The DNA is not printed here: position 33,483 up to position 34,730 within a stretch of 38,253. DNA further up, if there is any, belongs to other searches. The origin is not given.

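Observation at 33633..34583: Immunity repressor with tandemly duplicated N-terminal DNA-binding domain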

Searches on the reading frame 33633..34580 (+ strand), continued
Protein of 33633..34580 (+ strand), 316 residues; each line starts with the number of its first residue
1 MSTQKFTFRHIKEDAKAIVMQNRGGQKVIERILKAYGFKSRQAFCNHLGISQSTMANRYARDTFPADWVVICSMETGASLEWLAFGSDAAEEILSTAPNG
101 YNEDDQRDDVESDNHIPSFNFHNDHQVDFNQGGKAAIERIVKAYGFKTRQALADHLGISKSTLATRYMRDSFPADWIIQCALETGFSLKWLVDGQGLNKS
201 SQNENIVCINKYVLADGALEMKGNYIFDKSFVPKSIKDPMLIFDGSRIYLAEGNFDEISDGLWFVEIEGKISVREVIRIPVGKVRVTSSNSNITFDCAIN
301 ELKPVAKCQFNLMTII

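Call 73: get_annotated_region(hit=H71, flank=1200)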
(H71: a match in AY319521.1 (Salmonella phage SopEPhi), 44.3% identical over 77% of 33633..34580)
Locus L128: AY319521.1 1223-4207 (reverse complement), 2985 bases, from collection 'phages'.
description: Salmonella phage SopEPhi, complete sequence.
organism: Salmonella phage SopEPhi (NCBI taxid 3118720)
taxonomy: Viruses; Duplodnaviria; Heunggongvirae; Uroviricota; Caudoviricetes; Peduoviridae; Felsduovirus; Felsduovirus SopEphi
host: -; source: -; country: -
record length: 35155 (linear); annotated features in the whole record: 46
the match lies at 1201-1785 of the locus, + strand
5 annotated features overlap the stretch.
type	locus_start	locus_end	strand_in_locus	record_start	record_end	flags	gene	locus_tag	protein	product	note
CDS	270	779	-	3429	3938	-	-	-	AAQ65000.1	unknown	similar to retron Ec65 in Escherichia coli and to protein CII of bacteriophages; orf3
CDS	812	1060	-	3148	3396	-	-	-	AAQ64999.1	unknown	similar to Apl of bacteriophage 186; orf2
CDS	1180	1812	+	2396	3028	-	-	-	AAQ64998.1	unknown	similar to the CI protein of bacteriophage 186; orf1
CDS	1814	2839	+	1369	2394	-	-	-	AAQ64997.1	unknown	similar to Int protein in bacteriophage 186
CDS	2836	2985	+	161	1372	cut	-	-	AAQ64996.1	unknown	similar to hypothetical protein Yopc in Bacillus subtilis bacteriophage SPBc2; orfY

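Call 74: find_encoding_contigs(protein=P0076, flank=1500, max_places=1)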
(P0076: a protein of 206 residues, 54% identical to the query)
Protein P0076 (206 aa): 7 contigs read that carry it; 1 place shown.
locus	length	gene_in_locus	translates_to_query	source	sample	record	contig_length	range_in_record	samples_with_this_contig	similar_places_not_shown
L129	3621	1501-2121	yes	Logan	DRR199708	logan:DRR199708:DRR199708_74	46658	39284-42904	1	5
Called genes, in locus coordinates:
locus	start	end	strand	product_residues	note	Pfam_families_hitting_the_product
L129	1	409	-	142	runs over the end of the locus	-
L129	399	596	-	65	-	PF10893:Phage_186_Fil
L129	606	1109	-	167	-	PF06892:Phage_CP76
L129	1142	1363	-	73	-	PF10743:Phage_Cox (weak)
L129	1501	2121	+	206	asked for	PF07022:Phage_CI_repr, PF16452:Phage_CI_C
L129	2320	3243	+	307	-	PF24624:Int_N, PF00589:Phage_integrase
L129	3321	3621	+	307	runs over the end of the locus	PF00106:adh_short, PF03435:Sacchrp_dh_NADP (weak), PF08659:KR, PF13561:adh_short_C2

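Call 80: search_protein_families(library=ncbifam, proteins=[window:33633-34580:+], max_evalue=0.001)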
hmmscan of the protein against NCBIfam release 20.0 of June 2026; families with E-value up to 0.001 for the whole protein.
window:33633-34580:+ (316 aa): 0 families
